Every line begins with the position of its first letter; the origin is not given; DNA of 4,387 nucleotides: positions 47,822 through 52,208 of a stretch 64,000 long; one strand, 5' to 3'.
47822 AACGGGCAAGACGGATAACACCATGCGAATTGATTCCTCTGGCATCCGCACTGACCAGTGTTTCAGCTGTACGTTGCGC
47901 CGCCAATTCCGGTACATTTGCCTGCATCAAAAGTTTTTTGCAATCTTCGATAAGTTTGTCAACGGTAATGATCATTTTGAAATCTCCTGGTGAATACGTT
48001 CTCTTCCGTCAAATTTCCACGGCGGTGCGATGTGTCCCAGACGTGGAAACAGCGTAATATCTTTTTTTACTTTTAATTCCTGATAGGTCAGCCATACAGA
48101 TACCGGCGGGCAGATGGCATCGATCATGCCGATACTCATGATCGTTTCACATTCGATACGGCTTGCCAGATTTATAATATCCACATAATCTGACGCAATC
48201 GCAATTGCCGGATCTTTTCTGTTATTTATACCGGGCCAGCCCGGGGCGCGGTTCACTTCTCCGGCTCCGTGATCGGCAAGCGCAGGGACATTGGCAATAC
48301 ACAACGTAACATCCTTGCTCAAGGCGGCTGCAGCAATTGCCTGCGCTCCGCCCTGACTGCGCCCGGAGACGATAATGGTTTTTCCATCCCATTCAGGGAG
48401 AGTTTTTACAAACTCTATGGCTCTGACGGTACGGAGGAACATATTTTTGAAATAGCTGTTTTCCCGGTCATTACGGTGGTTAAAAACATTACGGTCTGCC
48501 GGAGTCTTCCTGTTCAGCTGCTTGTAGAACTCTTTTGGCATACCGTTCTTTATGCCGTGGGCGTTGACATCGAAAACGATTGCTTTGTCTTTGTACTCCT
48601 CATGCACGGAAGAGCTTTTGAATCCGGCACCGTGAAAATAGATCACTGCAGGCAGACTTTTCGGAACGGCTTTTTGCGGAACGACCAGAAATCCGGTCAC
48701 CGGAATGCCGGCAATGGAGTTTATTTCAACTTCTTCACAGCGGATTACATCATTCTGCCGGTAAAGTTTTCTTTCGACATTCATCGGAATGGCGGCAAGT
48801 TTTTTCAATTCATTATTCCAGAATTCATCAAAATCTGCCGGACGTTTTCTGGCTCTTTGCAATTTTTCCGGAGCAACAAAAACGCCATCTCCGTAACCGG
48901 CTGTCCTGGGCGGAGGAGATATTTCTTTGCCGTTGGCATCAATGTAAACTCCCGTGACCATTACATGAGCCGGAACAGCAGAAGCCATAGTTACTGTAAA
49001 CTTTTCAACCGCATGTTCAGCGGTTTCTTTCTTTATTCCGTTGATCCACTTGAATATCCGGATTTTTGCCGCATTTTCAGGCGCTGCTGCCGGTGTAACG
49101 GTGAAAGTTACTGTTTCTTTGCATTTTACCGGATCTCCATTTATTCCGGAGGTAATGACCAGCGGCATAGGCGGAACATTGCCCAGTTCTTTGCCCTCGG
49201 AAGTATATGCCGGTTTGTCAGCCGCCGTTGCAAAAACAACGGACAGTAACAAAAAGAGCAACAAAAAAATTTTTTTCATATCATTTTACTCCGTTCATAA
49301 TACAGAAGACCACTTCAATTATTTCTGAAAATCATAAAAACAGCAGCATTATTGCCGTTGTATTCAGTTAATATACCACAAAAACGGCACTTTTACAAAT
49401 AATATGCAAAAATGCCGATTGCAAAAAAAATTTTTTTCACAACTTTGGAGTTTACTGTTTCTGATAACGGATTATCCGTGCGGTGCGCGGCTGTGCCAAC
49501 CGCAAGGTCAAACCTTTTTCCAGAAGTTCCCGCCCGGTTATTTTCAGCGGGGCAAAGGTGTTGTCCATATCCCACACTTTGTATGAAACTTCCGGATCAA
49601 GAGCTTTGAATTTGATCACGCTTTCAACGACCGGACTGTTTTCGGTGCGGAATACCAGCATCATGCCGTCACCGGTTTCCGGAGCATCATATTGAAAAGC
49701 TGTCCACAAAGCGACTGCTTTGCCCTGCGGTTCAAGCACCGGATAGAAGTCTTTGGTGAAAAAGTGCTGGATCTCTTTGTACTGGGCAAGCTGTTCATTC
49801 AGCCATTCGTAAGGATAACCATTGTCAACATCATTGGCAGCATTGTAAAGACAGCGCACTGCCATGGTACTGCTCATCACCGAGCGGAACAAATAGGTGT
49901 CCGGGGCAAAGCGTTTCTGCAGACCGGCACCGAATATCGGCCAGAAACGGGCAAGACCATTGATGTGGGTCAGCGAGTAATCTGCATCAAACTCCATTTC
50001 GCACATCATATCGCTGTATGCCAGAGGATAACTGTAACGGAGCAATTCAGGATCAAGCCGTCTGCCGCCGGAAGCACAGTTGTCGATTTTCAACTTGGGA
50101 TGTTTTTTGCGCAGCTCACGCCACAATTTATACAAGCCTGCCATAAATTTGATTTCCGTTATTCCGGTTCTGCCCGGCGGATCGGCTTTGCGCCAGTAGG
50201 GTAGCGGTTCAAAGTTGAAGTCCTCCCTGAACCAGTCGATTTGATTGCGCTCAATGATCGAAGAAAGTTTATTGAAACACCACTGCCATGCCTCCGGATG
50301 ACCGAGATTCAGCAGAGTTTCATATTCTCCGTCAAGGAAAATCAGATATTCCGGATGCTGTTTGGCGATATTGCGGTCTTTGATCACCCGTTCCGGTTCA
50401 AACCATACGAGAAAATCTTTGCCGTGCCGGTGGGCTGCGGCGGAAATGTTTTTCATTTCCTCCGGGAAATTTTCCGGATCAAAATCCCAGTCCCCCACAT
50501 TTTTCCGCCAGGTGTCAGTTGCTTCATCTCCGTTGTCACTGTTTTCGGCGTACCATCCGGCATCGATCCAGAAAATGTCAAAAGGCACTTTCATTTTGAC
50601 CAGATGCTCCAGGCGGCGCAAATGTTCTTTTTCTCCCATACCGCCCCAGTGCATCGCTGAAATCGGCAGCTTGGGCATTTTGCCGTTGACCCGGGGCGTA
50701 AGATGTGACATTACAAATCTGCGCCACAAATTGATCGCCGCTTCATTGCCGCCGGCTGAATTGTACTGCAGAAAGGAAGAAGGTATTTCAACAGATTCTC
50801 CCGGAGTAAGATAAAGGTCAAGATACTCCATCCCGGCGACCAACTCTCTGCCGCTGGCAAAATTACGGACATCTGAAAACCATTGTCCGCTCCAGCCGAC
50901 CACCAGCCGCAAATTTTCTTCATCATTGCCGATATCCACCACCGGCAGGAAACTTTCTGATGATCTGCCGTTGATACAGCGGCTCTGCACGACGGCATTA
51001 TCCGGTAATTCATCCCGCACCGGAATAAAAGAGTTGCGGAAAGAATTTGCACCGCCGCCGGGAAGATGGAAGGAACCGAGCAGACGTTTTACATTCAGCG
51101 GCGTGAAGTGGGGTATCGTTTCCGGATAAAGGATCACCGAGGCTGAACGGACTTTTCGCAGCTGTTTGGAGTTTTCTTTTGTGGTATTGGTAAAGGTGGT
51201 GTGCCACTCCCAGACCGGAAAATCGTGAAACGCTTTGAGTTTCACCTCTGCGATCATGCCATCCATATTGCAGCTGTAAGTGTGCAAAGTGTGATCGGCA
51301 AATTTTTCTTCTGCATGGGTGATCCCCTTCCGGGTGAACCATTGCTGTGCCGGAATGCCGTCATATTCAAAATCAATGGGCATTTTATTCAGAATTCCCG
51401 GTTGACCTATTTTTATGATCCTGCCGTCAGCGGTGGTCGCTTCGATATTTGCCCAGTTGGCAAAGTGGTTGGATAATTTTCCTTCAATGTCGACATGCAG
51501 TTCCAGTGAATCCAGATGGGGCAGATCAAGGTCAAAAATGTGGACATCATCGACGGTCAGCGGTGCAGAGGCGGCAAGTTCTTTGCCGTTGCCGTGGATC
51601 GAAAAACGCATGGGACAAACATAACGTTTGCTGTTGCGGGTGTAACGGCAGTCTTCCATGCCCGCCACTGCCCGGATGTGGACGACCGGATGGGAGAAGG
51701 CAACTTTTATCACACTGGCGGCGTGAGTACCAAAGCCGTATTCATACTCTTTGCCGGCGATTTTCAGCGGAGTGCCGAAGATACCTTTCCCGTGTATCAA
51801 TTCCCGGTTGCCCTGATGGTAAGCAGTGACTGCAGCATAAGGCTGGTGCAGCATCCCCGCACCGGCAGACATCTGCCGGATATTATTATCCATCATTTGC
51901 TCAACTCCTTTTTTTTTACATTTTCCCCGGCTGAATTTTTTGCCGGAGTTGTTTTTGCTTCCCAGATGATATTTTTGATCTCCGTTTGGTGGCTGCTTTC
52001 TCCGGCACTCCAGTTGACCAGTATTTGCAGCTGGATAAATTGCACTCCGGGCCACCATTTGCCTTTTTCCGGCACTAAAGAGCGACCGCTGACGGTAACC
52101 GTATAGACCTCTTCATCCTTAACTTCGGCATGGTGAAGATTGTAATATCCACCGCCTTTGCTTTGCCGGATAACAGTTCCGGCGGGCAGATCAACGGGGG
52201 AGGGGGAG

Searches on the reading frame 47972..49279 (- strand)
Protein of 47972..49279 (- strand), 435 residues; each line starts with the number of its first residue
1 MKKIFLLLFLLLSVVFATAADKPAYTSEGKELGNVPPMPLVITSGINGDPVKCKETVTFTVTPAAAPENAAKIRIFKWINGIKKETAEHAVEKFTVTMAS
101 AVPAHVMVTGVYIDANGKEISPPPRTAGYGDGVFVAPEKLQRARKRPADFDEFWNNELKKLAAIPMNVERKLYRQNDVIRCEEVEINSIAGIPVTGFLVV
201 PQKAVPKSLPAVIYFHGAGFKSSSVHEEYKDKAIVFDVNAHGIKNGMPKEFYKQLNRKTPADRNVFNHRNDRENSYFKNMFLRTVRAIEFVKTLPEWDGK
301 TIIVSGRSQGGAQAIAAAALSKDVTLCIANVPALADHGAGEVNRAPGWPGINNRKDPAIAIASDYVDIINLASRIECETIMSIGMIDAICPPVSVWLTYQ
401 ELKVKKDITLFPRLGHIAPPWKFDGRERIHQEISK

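Call 78: search_protein_families(library=pfam, proteins=[window:47972-49279:-], max_evalue=0.0001)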
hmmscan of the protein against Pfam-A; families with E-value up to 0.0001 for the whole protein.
window:47972-49279:- (435 aa): 1 family
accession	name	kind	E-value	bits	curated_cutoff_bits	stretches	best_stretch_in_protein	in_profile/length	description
PF05448.18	AXE1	-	1.1e-40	139.8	21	2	142-337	16-213/321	Acetyl xylan esterase (AXE1)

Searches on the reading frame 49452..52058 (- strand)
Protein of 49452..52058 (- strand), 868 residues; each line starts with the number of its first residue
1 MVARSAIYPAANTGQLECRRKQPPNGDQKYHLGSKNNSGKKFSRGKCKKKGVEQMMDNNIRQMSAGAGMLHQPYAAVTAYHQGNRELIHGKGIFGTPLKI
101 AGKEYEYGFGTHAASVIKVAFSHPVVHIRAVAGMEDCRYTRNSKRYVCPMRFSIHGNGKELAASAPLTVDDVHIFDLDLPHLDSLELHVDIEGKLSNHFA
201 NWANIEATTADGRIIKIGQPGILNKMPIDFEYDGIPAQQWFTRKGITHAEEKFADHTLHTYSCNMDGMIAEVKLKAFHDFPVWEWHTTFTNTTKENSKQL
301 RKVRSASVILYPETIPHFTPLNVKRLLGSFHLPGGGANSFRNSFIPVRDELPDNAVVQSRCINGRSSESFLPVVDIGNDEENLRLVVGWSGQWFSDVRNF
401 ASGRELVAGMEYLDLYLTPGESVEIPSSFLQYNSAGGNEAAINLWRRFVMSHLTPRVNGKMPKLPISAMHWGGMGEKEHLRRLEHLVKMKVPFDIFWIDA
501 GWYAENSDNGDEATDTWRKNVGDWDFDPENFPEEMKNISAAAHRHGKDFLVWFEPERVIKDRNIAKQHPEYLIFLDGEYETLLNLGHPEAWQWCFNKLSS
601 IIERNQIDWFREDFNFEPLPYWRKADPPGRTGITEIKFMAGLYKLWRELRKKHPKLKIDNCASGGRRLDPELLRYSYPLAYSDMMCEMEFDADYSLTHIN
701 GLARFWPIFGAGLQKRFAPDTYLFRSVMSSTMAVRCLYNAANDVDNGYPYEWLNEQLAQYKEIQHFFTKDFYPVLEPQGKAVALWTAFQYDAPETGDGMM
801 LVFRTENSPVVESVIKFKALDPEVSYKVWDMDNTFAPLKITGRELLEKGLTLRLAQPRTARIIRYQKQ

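Call 62: search_protein_families(library=pfam, proteins=[window:49452-52058:-], max_evalue=0.001)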
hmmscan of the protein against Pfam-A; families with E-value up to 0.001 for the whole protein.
window:49452-52058:- (868 aa): 3 families
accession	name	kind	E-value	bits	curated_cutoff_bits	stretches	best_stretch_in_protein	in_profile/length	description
PF02065.24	Melibiase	-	6.7e-29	101.4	27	1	424-683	3-260/347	Melibiase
PF08305.17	NPCBM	-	1.1e-12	48.5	23.9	1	94-205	27-134/137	NPCBM/NEW2 domain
PF01055.32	Glyco_hydro_31_2nd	-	3.2e-06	27.2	23.5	1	475-615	20-157/328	Glycosyl hydrolases family 31 TIM-barrel domain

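Call 64: search_solved_structures(query=window:49452-52058:-, max_evalue=0.00001, show_alignments=2)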
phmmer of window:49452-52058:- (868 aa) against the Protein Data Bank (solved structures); distinct sequences matched with E-value up to 0.00001: 15.
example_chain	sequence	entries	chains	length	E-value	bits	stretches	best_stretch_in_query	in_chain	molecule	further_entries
3mi6_A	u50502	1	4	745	1.2e-27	99.6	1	412-835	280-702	Alpha-galactosidase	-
4fnq_A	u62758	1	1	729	3.7e-24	88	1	389-829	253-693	Alpha-galactosidase AgaB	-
8k1a_A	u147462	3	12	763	1e-22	83.2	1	409-792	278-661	Alpha-galactosidase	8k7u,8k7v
4fnt_A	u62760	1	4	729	1.8e-22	82.4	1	389-828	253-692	Alpha-galactosidase AgaA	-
4fnr_A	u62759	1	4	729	2e-22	82.3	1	389-829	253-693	Alpha-galactosidase AgaA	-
4fnp_A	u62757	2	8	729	2.7e-22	81.9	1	389-828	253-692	Alpha-galactosidase AgaA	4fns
6phu_A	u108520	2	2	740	3.9e-22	81.4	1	411-856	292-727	Alpha-galactosidase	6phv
4fnu_A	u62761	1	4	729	1.7e-21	79.2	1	389-829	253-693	Alpha-galactosidase AgaA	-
6phw_A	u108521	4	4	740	1.8e-21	79.1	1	411-856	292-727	Alpha-galactosidase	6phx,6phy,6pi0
2xn0_A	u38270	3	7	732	6.6e-20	74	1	416-682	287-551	ALPHA-GALACTOSIDASE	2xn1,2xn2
2yfn_A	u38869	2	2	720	3.2e-17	65.1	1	404-823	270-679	ALPHA-GALACTOSIDASE-SUCROSE KINASE AGASK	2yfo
6jhp_A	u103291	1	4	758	9.1e-13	50.3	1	410-680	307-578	Alpha-galactosidase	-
8x1b_A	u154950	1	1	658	2.4e-06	29.1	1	514-574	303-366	Alpha-galactosidase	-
9awt_A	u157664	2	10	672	2.5e-06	29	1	514-574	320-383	A type blood alpha-D-galactosamine galactosaminidase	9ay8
9ayu_A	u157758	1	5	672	2.5e-06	29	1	514-574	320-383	A type blood alpha-D-galactosamine galactosaminidase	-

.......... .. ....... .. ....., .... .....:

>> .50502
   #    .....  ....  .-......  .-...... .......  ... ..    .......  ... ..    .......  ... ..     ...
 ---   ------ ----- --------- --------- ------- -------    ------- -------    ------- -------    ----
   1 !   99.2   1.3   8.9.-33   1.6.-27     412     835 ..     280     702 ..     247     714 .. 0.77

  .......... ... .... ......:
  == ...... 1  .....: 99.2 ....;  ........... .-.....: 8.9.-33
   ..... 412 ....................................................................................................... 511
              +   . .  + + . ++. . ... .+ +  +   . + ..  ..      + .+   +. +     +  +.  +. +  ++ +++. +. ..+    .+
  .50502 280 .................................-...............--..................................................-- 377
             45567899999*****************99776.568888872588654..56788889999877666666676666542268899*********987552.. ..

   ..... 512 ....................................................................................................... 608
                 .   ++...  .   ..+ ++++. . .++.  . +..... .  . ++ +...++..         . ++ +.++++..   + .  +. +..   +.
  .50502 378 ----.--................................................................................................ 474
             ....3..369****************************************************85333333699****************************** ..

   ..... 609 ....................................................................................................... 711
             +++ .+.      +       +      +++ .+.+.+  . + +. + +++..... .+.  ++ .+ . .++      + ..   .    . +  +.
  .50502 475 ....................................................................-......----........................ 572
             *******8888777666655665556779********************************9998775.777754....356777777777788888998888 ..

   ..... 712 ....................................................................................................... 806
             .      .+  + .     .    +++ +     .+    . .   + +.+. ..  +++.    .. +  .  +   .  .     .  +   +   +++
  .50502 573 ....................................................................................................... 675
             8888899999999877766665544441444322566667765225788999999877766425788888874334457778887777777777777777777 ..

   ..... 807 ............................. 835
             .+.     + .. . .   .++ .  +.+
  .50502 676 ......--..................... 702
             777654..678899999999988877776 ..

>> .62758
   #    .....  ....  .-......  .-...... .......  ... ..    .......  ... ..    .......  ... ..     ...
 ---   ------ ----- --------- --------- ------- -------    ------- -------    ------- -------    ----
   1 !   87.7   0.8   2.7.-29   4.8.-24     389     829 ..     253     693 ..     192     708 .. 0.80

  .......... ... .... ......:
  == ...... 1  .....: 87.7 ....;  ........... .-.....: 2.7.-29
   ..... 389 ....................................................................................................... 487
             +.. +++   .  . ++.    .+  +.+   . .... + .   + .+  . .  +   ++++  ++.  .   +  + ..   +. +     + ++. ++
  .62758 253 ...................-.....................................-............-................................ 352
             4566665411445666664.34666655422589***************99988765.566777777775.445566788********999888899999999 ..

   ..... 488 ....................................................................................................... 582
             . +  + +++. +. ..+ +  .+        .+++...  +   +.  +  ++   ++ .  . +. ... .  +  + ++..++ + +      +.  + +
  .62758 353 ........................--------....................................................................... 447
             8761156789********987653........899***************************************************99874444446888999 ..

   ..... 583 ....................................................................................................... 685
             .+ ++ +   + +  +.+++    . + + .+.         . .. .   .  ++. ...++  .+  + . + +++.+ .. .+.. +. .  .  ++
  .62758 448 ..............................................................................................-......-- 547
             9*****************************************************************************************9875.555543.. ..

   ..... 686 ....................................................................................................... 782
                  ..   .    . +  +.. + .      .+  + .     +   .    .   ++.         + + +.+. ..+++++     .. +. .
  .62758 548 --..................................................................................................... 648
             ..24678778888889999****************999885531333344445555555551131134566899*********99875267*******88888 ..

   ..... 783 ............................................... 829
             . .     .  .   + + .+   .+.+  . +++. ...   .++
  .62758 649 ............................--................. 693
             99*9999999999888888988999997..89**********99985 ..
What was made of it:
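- Closest known: GH36 alpha-galactosidases / alpha-N-acetylgalactosaminidases. Same: An acidic residue directly follows beta4 in a hydrophobic-x-D-M-x-N context (FDMAN here; KWDMN in the PDB GH36 chain 3mi6 and REDFN in the window's own GH36, call 64).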
